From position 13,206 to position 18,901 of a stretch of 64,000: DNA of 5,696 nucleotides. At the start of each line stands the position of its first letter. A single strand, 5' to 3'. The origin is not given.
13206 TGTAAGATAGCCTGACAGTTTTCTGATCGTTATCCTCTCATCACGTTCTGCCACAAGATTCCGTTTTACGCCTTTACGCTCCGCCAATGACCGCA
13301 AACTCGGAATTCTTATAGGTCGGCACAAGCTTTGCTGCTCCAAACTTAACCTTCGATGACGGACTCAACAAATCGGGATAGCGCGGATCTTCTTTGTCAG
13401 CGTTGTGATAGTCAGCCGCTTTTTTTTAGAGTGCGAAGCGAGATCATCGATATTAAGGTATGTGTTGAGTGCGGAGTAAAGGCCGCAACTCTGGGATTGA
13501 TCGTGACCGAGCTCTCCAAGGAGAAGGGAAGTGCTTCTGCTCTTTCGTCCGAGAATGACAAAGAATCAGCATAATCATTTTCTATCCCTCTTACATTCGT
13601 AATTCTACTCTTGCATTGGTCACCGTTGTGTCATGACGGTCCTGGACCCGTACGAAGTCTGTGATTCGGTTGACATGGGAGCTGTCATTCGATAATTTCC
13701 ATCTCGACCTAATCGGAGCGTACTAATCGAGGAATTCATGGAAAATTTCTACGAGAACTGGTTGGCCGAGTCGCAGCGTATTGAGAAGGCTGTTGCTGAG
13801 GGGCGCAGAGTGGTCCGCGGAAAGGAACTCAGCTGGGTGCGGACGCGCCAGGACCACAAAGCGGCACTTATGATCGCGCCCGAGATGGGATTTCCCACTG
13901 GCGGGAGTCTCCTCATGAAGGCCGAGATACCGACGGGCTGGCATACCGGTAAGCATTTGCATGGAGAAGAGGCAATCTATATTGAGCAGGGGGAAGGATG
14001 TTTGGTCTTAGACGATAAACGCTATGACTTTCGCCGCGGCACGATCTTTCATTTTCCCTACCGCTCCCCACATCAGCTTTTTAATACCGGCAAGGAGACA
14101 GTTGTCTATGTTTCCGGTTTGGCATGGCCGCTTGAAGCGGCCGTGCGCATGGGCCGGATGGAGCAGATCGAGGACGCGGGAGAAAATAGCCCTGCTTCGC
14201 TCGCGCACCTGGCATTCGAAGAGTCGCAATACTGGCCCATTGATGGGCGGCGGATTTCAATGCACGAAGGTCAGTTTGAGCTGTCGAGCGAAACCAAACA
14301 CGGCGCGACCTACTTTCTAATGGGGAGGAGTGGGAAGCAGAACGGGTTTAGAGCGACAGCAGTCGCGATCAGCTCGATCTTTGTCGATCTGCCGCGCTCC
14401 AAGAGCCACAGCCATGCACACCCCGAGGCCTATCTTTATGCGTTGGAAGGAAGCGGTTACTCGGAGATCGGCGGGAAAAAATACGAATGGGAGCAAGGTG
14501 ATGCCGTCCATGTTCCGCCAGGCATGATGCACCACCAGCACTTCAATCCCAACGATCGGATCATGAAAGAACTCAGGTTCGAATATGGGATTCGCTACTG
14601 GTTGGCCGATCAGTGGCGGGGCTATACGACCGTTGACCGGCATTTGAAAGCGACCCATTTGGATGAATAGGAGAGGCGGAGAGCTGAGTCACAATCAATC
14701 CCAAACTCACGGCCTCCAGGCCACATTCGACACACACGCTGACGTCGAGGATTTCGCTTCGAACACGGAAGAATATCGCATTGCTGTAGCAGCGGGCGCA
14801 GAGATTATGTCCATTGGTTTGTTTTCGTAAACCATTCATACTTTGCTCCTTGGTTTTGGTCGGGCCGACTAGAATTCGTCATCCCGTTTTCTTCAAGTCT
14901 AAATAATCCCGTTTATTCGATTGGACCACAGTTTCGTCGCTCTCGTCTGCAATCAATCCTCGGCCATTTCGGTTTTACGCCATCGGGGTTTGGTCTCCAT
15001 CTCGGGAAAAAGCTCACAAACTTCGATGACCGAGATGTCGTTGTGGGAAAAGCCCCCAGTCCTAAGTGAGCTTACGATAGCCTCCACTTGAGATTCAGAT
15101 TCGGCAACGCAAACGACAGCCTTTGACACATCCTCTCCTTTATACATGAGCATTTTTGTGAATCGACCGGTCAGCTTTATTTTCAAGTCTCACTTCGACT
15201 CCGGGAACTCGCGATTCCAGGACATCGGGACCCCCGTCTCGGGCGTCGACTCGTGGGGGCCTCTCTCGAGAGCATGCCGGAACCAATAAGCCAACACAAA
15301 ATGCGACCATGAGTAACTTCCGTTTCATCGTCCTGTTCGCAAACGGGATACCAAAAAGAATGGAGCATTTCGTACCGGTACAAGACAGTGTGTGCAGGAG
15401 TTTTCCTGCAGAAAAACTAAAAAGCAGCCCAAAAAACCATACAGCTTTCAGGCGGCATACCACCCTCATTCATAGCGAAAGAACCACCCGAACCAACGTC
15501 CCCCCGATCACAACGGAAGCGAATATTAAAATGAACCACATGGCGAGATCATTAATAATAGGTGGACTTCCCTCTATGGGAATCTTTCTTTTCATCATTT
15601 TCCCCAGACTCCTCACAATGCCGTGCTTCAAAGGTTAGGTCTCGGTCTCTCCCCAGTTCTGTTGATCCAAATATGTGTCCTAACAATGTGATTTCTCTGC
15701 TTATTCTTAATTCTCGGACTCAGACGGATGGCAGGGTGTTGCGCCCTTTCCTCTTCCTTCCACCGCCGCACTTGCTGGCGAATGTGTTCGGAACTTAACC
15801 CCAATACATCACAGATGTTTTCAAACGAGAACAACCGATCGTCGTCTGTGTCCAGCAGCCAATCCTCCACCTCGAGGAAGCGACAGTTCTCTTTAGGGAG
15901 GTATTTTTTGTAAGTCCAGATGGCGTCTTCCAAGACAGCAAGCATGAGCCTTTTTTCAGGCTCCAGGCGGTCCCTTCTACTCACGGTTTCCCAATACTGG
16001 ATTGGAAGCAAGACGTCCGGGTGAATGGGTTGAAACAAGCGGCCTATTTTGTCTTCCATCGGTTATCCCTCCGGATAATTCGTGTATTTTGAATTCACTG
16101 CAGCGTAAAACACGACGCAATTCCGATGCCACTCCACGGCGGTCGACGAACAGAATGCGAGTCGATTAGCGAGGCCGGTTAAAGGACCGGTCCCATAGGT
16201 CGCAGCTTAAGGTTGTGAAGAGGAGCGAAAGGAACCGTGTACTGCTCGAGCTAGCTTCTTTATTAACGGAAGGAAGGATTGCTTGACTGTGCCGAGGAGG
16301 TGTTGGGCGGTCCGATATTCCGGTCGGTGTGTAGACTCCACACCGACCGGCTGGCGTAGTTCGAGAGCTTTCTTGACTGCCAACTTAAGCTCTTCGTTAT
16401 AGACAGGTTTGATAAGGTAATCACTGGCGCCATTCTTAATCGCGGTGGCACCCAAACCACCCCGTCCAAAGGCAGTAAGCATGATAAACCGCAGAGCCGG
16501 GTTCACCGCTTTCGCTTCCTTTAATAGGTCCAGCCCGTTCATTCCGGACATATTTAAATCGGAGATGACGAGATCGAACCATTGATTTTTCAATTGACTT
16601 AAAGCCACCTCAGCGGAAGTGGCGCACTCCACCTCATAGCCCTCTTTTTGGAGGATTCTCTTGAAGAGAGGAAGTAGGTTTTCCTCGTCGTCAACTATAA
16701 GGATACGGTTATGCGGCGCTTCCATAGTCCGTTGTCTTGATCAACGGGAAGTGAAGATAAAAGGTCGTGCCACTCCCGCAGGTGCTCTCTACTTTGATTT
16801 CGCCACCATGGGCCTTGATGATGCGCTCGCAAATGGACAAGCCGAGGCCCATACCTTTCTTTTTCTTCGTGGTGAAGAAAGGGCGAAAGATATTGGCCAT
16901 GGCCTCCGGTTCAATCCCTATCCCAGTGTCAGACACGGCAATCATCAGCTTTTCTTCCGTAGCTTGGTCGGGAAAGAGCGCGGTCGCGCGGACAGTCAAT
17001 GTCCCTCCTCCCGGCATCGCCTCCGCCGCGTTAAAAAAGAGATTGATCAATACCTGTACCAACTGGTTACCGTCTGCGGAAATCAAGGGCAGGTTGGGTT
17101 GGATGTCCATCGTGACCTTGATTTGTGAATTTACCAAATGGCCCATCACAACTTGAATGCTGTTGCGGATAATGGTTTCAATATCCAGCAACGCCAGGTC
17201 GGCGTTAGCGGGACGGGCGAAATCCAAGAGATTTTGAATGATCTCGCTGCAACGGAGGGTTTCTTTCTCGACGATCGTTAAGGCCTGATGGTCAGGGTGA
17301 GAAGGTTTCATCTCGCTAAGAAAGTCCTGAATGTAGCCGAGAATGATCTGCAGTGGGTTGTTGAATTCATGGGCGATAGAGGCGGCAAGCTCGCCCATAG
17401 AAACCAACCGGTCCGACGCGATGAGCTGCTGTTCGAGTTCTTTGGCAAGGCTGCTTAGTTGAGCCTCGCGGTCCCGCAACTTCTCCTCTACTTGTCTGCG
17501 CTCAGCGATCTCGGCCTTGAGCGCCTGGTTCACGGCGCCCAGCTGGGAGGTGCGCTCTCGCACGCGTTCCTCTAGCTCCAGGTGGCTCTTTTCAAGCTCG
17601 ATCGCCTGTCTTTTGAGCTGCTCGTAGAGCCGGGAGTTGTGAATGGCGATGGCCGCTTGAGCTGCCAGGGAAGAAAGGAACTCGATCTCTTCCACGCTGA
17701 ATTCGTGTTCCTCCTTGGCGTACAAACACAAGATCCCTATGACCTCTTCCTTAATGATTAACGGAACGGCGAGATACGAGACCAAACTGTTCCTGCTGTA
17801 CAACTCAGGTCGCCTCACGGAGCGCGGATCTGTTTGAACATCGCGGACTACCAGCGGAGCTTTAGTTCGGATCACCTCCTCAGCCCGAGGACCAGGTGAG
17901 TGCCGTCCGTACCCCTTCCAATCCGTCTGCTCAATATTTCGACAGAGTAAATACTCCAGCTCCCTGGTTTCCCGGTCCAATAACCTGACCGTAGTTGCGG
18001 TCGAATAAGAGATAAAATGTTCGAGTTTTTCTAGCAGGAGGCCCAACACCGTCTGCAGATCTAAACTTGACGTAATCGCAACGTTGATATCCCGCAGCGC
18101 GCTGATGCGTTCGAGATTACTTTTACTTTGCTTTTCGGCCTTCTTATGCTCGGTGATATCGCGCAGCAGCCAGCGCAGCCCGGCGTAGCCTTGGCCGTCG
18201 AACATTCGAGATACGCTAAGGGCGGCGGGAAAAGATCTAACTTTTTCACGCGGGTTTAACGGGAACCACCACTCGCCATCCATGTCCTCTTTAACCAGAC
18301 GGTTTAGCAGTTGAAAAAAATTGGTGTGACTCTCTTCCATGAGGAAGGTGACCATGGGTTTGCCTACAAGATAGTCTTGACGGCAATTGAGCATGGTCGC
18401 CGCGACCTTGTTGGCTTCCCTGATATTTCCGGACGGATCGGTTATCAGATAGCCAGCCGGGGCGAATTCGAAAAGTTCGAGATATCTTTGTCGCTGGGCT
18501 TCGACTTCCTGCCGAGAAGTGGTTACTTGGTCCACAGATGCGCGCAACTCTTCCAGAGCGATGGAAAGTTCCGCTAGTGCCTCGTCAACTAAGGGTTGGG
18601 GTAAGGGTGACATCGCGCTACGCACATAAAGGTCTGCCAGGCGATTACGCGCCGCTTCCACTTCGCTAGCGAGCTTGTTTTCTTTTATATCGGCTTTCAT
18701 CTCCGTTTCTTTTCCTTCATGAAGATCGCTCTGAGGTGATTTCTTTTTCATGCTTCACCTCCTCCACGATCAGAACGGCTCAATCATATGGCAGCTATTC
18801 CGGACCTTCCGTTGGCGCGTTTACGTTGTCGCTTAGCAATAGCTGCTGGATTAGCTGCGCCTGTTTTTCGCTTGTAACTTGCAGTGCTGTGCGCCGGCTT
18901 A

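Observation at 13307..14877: Bicupin gene bracketed by two inverted paralogous zinc-ribbon mini-protein genes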

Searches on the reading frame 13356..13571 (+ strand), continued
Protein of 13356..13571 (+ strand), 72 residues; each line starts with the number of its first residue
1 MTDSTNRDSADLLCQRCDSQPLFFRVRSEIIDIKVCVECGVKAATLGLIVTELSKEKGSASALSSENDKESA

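Call 56: fold_search(model_id=the predicted structure, library=pdb)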
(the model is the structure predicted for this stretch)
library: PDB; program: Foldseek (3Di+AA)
matches with E <= 10: 177; with E <= 0.001: 0
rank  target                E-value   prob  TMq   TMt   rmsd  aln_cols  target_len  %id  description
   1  6sqp_C                3.4e-01  0.80  0.40  0.43   4.6        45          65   16  Crystal structure of Cat MDM2-S429E RING domain homodimer (released 2020-05-06)
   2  5ypf_A                4.1e-01  0.35  0.34  0.42   4.2        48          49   25  p62/SQSTM1 ZZ domain with Trp-peptide (released 2018-08-29)
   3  2vje_B                4.4e-01  0.84  0.37  0.43   3.4        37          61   16  Crystal Structure of the MDM2-MDMX RING Domain Heterodimer (released 2008-05-13)
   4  5yph_A                4.4e-01  0.51  0.38  0.48   3.5        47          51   21  p62/SQSTM1 ZZ domain with Ile-peptide (released 2018-08-29)
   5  5ype_A                4.4e-01  0.47  0.37  0.48   3.5        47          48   21  p62/SQSTM1 ZZ domain with Tyr-peptide (released 2018-08-29)
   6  4ask_A                4.4e-01  0.47  0.39  0.09   6.3        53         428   23  CRYSTAL STRUCTURE OF JMJD3 WITH GSK-J1 (released 2012-07-25)
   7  5ypg_A                4.4e-01  0.35  0.34  0.42   4.1        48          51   25  p62/SQSTM1 ZZ domain with Leu-peptide (released 2018-08-29)
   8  5oy3_A                4.7e-01  0.63  0.40  0.08   3.0        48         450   23  The structural basis of the histone demethylase KDM6B histone 3 lysine 27 specificity (released 2017-09-20)
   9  2vjf_B                5.0e-01  0.82  0.41  0.45   3.4        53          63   13  Crystal Structure of the MDM2-MDMX RING Domain Heterodimer (released 2008-05-13)
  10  2mke_MODEL_1_A        5.0e-01  0.77  0.51  0.58   4.2        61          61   20  Solution structure of CPEB1 ZZ domain in the free state (released 2014-07-23)
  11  6f6d_A                5.0e-01  0.51  0.37  0.08   3.7        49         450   18  The catalytic domain of KDM6B in complex with H3(17-33)K18IA21M peptide (released 2018-10-17)
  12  2vje_D                5.3e-01  0.75  0.40  0.45   3.5        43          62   14  Crystal Structure of the MDM2-MDMX RING Domain Heterodimer (released 2008-05-13)
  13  6sqr_D                5.3e-01  0.72  0.39  0.43   3.4        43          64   16  Crystal structure of Cat MDM2-S429E RING domain bound to UbcH5B-Ub (released 2020-05-06)
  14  5ypa_A                5.3e-01  0.28  0.34  0.42   4.4        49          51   24  p62/SQSTM1 ZZ domain with Lys-peptide (released 2018-08-29)
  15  6sqp_A                6.1e-01  0.69  0.39  0.44   3.3        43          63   16  Crystal structure of Cat MDM2-S429E RING domain homodimer (released 2020-05-06)
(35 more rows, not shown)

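Call 97: search_protein_families(library=padloc, proteins=[window:13356-13571:+, P0129, P0145], max_evalue=0.1)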
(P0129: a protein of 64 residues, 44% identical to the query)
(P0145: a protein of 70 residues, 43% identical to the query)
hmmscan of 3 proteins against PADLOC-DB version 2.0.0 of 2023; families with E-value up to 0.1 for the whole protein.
window:13356-13571:+ (72 aa): 0 families

P0129 (64 aa): 0 families

P0145 (70 aa): 1 family
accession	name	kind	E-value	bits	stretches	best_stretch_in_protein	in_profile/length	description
PDLC03213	mREase_II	-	0.0099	13.3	1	1-48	1-48/201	Type II methyl-directed restriction enzyme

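Call 98: search_protein_families(library=phrogs, proteins=[window:13356-13571:+, P0129, P0145], max_evalue=0.1)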
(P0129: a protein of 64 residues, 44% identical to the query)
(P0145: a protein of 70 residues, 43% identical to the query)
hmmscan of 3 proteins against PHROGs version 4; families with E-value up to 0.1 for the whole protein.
window:13356-13571:+ (72 aa): 0 families

P0129 (64 aa): 0 families

P0145 (70 aa): 0 families

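Call 99: search_protein_families(library=pfam, proteins=[L010:3027-3815:+, L004:5572-5796:+], max_evalue=0.1)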
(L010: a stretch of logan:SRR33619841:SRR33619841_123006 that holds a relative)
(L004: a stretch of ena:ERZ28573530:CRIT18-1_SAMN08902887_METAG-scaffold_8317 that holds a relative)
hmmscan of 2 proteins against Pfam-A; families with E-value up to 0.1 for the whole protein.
L010:3027-3815:+ (263 aa): 6 families
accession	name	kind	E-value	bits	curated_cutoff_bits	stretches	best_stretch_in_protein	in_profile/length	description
PF11181.13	YflT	-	1.3e-08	35.7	26.2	1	101-163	6-66/99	Heat induced stress protein YflT domain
PF06897.17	DUF1269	-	4e-05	24.3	26.9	1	187-255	16-87/100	Protein of unknown function (DUF1269)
PF22504.1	DUF6993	-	0.0051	17.3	25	0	9-34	7-32/83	Domain of unknown function (DUF6993)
PF25296.1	Decapeptide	-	0.025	14.9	45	0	14-32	39-57/74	Decapeptide repeat region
PF22562.2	UBA_7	-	0.063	13.6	27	0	202-217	4-19/48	UBA-like domain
PF16572.11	HlyD_D4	-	0.066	13.5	26.4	0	9-35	23-49/55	Long alpha hairpin domain of cation efflux system protein, CusB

L004:5572-5796:+ (75 aa): 0 families

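Call 105: search_protein_families(library=ncbifam, proteins=[L010:830-2056:+], max_evalue=1e-10)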
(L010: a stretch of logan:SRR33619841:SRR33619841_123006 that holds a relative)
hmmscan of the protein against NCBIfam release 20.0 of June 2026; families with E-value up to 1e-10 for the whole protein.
L010:830-2056:+ (409 aa): 86 families (the best 25 are shown)
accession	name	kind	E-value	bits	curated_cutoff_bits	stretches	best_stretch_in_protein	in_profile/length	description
NF008469.0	PRK11361.1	equivalog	5.5e-129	430.9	714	1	4-400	3-398/461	acetoacetate metabolism transcriptional regulator AtoC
TIGR01818.1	ntrC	equivalog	3.3e-119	398.7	558.6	1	8-392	1-381/463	nitrogen regulation protein NR(I)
NF011695.0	PRK15115.1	equivalog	3.1e-109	365.7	763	1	6-377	7-368/445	two-component system response regulator GlrR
NF051870.1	NAssimRespRegNtrX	equivalog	7.5e-109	364.6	600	1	7-381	3-372/452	nitrogen assimilation response regulator NtrX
NF007689.0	PRK10365.1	equivalog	1.4e-106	356.9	760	1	6-381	6-376/441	sigma-54-dependent response regulator transcription factor ZraR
TIGR02915.1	PEP_resp_reg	equivalog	1.4e-104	350.4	502.6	1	8-387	1-382/445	PEP-CTERM-box response regulator transcription factor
NF008176.1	PRK10923.1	equivalog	3.6e-101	339.1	620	1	5-386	3-380/469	nitrogen regulation protein NR(I)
NF041946.1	LuxO_transreg_Vib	equivalog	2e-99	333.5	800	1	11-390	2-379/463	quorum-sensing sigma-54 dependent transcriptional regulator LuxO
TIGR01817.1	nifA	equivalog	6.2e-98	328.9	528.85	1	132-380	184-431/534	nif-specific transcriptional activator NifA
NF003451.0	PRK05022.1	equivalog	1.8e-93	314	476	1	119-377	161-423/512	nitric oxide reductase transcriptional regulator NorR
NF038308.1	RNA_repair_RtcR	equivalog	5.2e-89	299.5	650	1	93-381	127-426/530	RNA repair transcriptional activator RtcR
NF050807.1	TransRegFlbDCaul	equivalog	1.1e-86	291.5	750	1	7-388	2-362/454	sigma-54-dependent transcriptional regulator FlbD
NF041552.1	TF_PrdR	equivalog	1.8e-86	290.7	795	1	122-393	250-515/577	sigma-54 dependent transcriptional regulator PrdR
NF049963.1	RespRegFlgRCampy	domain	1e-82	278.3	750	1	9-388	4-378/429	fla regulon two-component system response regulator FlgR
NF011958.0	PRK15429.1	equivalog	9.2e-77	259.2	830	1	125-385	359-620/692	formate hydrogenlyase transcriptional activator FlhA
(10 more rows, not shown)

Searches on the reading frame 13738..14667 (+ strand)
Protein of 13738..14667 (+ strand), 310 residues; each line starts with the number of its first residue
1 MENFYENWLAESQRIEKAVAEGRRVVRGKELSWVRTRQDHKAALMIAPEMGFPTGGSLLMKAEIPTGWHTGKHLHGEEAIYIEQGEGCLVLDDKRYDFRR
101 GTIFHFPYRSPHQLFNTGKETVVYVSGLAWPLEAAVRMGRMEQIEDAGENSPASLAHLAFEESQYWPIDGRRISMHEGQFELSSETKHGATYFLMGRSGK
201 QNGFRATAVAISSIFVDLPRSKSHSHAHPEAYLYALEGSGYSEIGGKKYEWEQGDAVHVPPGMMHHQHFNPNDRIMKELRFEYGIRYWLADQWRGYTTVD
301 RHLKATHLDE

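Call 4: search_protein_families(library=pfam, proteins=[window:13738-14667:+], max_evalue=0.1)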
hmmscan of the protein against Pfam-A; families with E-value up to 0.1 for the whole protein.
window:13738-14667:+ (310 aa): 5 families
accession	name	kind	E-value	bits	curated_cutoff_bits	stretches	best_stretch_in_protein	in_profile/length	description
PF07883.17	Cupin_2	-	1.5e-24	86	27.2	2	63-125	4-67/70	Cupin domain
PF02311.25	AraC_binding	-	1.1e-10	41.7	21.1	2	216-273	9-67/135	AraC-like ligand binding domain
PF00190.28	Cupin_1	-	2.5e-06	27.6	22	1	73-127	51-112/151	Cupin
PF05899.18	Cupin_3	-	0.0013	18.8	23.5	0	224-263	20-60/74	EutQ-like cupin domain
PF21621.3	MPI_cupin_dom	-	0.024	15.1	27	0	220-263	20-63/79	Mannose-6-phosphate isomerase, cupin domain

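Call 73: search_protein_families(library=ncbifam, proteins=[window:13738-14667:+], max_evalue=0.01)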
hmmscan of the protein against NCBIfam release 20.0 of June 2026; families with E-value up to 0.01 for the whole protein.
window:13738-14667:+ (310 aa): 4 families
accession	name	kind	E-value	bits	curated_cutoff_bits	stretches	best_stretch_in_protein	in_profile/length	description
NF049978.1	AminoSalDhMabB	equivalog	7.1e-08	32.2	650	1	218-270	255-309/351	5-aminosalicylate 1,2-dioxygenase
NF049940.1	MandnitrLy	equivalog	4.4e-05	23.3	140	1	219-277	44-103/130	(R)-mandelonitrile lyase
TIGR02272.1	gentisate_1_2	equivalog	0.0013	17.8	442.1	0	224-273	96-314/336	gentisate 1,2-dioxygenase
NF007633.0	PRK10296.1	equivalog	0.0017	18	264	0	224-269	40-83/280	transcriptional regulator ChbR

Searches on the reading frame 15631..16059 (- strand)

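Call 4: search_protein_families(library=pfam, proteins=[window:15631-16059:-], max_evalue=0.1)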
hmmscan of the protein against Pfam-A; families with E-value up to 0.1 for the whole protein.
window:15631-16059:- (143 aa): 3 families
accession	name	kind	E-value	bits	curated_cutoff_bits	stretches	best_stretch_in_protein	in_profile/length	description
PF22950.1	DUF7026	-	0.012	15.6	28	1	79-106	13-40/50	Domain of unknown function (DUF7026)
PF13384.12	HTH_23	-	0.06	13.6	24.6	0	77-103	18-44/50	Homeodomain-like domain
PF13551.12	HTH_29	-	0.063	13.8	28.1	1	81-120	17-53/64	Winged helix-turn helix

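Call 97: search_protein_families(library=padloc, proteins=[window:15631-16059:-], max_evalue=0.1)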
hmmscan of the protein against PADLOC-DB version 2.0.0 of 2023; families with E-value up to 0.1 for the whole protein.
window:15631-16059:- (143 aa): 0 families

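Call 98: search_protein_families(library=phrogs, proteins=[window:15631-16059:-], max_evalue=0.1)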
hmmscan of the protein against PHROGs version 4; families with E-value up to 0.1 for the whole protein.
window:15631-16059:- (143 aa): 0 families

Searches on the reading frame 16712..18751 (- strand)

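Call 73: search_protein_families(library=ncbifam, proteins=[window:16712-18751:-], max_evalue=0.01)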
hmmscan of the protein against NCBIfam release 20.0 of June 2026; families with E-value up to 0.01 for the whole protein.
window:16712-18751:- (680 aa): 96 families (the best 25 are shown)
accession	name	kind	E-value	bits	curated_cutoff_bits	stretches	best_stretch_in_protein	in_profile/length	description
NF008468.0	PRK11360.1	equivalog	2.7e-76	257.2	646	2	437-672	381-610/616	two-component system sensor histidine kinase AtoS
NF007688.0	PRK10364.1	equivalog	1.7e-56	191.9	479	1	436-672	224-453/460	two-component system sensor histidine kinase ZraS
NF046020.1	HisKinCckABruc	equivalog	6.3e-49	166.6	1000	1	437-669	465-706/868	cell cycle histidine kinase CckA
NF010411.0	PRK13837.1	equivalog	1.1e-47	162.5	647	1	431-674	429-679/828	two-component system VirA-like sensor kinase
NF046044.1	PnpS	equivalog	7.2e-45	153.6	400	2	456-669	174-390/390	two-component system histidine kinase PnpS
NF052574.1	HisKinEspCMyxo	equivalog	1.7e-44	152.2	1200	1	436-670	401-637/785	serine histidine kinase EspC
NF038348.1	T2SS_HK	subfamily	5.2e-42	144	450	2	497-669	407-572/574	histidine kinase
NF041777.1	sens_FixL_Rhizob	equivalog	2.1e-41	142.1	850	1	435-671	245-482/485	sensor protein FixL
NF046026.1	HisKinCckACaul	equivalog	8.1e-41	139.9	1000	1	388-675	236-537/678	cell cycle histidine kinase CckA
NF052573.1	HisKinEspAMyxo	equivalog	6.3e-40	136.9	1400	1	436-669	368-610/755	serine histidine kinase EspA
NF047874.1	MASE3_PAS_HK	subfamily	2.1e-39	135.9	560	2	377-675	337-629/655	MASE3 domain-containing sensor histidine kinase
NF053867.1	SprKinKinDBac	equivalog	1.4e-38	132.6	775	1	447-671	281-498/500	sporulation kinase KinD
NF010076.0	PRK13557.1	subfamily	1.6e-37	129.1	631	1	437-672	148-396/540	histidine kinase famiy protein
NF033092.0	HK_WalK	equivalog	8.7e-37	127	725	2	454-669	374-593/594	cell wall metabolism sensor histidine kinase WalK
NF047466.1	hybrid_RR_LvrB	exception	2.9e-36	125.5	500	1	428-670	126-376/377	hybrid histidine kinase/response regulator LvrB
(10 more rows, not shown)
